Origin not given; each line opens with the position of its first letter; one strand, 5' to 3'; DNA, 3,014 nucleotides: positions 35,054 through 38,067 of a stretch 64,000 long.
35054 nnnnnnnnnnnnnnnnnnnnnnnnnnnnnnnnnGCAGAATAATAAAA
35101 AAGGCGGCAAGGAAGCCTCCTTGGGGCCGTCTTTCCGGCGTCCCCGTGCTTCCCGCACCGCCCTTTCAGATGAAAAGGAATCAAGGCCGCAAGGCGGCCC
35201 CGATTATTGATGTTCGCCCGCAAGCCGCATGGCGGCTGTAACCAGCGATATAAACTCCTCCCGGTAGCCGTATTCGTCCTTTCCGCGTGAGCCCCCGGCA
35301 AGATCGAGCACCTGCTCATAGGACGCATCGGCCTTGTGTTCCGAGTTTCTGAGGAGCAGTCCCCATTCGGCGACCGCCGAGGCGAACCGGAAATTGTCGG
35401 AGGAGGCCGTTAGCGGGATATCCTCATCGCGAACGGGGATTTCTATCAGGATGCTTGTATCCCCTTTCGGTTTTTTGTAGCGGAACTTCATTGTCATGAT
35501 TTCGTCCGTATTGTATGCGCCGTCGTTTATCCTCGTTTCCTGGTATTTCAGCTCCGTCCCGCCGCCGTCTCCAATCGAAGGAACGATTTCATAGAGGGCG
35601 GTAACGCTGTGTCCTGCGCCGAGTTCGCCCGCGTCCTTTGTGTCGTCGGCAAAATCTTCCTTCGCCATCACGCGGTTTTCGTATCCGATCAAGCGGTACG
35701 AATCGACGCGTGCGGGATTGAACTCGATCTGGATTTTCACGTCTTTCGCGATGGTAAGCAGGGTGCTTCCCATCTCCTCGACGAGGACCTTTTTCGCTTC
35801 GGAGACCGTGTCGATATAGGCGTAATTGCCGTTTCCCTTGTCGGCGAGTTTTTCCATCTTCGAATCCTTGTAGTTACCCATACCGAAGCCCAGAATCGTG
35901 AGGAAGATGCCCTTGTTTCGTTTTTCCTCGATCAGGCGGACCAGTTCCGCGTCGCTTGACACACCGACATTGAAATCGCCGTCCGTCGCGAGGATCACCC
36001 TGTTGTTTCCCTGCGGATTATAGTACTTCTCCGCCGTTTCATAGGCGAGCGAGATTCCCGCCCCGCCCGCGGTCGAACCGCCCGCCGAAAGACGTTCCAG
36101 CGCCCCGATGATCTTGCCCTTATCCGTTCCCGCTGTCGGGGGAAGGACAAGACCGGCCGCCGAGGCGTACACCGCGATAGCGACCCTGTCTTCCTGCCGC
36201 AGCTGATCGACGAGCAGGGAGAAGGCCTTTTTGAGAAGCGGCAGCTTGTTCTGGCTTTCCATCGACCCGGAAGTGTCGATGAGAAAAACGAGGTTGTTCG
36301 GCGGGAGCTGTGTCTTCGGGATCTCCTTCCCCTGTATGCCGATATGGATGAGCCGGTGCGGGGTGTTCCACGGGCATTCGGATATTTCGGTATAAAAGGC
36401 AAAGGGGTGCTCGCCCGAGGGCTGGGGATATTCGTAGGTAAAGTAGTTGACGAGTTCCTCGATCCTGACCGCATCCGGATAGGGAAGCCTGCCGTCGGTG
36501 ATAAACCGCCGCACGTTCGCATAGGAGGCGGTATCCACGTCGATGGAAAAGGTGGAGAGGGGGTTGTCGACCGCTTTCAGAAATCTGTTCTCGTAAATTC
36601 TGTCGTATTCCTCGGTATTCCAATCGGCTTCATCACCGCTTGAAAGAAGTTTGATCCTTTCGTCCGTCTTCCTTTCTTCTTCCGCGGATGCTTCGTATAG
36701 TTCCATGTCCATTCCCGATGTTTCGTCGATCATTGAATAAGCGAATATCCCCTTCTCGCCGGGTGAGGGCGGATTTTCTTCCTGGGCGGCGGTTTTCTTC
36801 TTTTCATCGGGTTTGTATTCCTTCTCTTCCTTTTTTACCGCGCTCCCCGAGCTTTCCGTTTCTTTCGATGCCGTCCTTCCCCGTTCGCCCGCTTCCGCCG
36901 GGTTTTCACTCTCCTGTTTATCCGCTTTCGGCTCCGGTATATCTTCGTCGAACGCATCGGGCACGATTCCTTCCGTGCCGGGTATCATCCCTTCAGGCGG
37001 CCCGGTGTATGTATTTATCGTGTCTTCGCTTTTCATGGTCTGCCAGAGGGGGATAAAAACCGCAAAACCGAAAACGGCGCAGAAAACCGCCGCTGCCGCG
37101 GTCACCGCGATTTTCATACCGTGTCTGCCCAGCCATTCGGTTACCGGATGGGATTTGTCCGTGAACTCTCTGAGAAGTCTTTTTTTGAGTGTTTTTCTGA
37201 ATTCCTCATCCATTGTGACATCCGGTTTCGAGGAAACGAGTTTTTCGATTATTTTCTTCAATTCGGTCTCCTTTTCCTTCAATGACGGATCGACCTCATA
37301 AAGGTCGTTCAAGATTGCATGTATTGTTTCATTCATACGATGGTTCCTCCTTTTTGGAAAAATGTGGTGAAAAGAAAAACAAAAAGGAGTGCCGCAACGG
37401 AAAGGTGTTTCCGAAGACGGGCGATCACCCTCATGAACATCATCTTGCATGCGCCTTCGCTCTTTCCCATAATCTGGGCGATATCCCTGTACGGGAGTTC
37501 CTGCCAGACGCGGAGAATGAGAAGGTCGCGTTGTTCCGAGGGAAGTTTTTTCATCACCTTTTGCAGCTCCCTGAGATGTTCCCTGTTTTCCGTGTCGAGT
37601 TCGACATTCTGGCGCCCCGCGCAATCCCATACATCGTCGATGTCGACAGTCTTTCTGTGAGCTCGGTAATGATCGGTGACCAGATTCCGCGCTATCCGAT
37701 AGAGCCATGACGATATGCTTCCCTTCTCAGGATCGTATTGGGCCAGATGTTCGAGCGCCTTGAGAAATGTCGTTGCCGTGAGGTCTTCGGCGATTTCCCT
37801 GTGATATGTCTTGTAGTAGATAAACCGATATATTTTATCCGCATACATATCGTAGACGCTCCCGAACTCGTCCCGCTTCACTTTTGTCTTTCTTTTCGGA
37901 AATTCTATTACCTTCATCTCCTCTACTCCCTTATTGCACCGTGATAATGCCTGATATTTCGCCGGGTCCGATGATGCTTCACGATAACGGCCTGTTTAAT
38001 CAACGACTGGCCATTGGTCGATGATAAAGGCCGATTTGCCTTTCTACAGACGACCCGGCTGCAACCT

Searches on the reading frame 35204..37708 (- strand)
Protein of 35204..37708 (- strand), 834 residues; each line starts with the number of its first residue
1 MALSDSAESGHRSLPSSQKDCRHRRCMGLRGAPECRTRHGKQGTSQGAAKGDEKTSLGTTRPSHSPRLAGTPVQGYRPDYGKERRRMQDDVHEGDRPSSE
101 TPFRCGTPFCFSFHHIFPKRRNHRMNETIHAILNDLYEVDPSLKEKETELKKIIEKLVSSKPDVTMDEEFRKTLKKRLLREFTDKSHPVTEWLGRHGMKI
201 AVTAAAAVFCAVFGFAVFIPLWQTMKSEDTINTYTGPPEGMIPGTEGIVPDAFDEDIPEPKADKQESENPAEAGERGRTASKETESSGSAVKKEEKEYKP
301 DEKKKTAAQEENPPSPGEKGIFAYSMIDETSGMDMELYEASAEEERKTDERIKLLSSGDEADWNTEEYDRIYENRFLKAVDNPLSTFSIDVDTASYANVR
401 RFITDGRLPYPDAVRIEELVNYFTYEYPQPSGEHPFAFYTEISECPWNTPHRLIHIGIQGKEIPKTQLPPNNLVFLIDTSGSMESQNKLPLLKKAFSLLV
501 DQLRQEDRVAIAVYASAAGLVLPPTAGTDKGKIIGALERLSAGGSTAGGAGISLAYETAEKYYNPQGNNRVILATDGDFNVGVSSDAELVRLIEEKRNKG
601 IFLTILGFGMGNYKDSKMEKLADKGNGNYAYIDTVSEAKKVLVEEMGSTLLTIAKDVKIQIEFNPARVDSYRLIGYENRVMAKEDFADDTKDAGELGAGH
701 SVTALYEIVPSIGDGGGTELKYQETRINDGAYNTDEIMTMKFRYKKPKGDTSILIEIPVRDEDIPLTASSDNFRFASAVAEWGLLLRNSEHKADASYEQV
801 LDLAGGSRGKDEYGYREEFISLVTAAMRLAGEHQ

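Call 57: search_protein_families(library=pfam, proteins=[window:35204-37708:-], max_evalue=0.0001)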
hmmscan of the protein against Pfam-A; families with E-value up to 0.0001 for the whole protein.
window:35204-37708:- (834 aa): 5 families
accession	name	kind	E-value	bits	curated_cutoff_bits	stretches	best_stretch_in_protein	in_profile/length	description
PF12034.13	YfbK_C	-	4.5e-70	236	25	1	648-827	1-182/184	Uncharacterized protein YfbK, C-terminal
PF12450.13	vWF_A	-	2.9e-40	136.6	25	1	363-455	2-94/94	von Willebrand factor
PF00092.34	VWA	-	4e-18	66.7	23.8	1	472-636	1-165/174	von Willebrand factor type A domain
PF13519.12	VWA_2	-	1.5e-15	58.1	27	1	473-577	1-106/107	von Willebrand factor type A domain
PF13768.12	VWA_3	-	4.1e-08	33.9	27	1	472-629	2-153/155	von Willebrand factor type A domain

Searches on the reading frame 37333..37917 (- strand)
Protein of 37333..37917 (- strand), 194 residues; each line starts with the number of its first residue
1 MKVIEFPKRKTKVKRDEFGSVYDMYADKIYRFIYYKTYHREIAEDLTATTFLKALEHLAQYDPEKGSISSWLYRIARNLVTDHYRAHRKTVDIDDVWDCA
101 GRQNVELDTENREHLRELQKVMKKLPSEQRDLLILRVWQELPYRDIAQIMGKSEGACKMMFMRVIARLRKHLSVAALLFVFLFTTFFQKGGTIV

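Call 58: search_protein_families(library=pfam, proteins=[window:37333-37917:-], max_evalue=0.0001)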
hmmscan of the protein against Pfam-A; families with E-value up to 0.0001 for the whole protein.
window:37333-37917:- (194 aa): 3 families
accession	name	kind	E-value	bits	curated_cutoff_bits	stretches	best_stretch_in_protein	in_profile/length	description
PF04542.20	Sigma70_r2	-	2.1e-17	63.1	24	1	22-89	2-70/71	Sigma-70 region 2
PF08281.18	Sigma70_r4_2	-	2.5e-13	49.9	25.7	1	116-168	2-54/54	Sigma-70, region 4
PF04545.22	Sigma70_r4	-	9.6e-08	31.9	24.1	1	121-170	1-50/50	Sigma-70, region 4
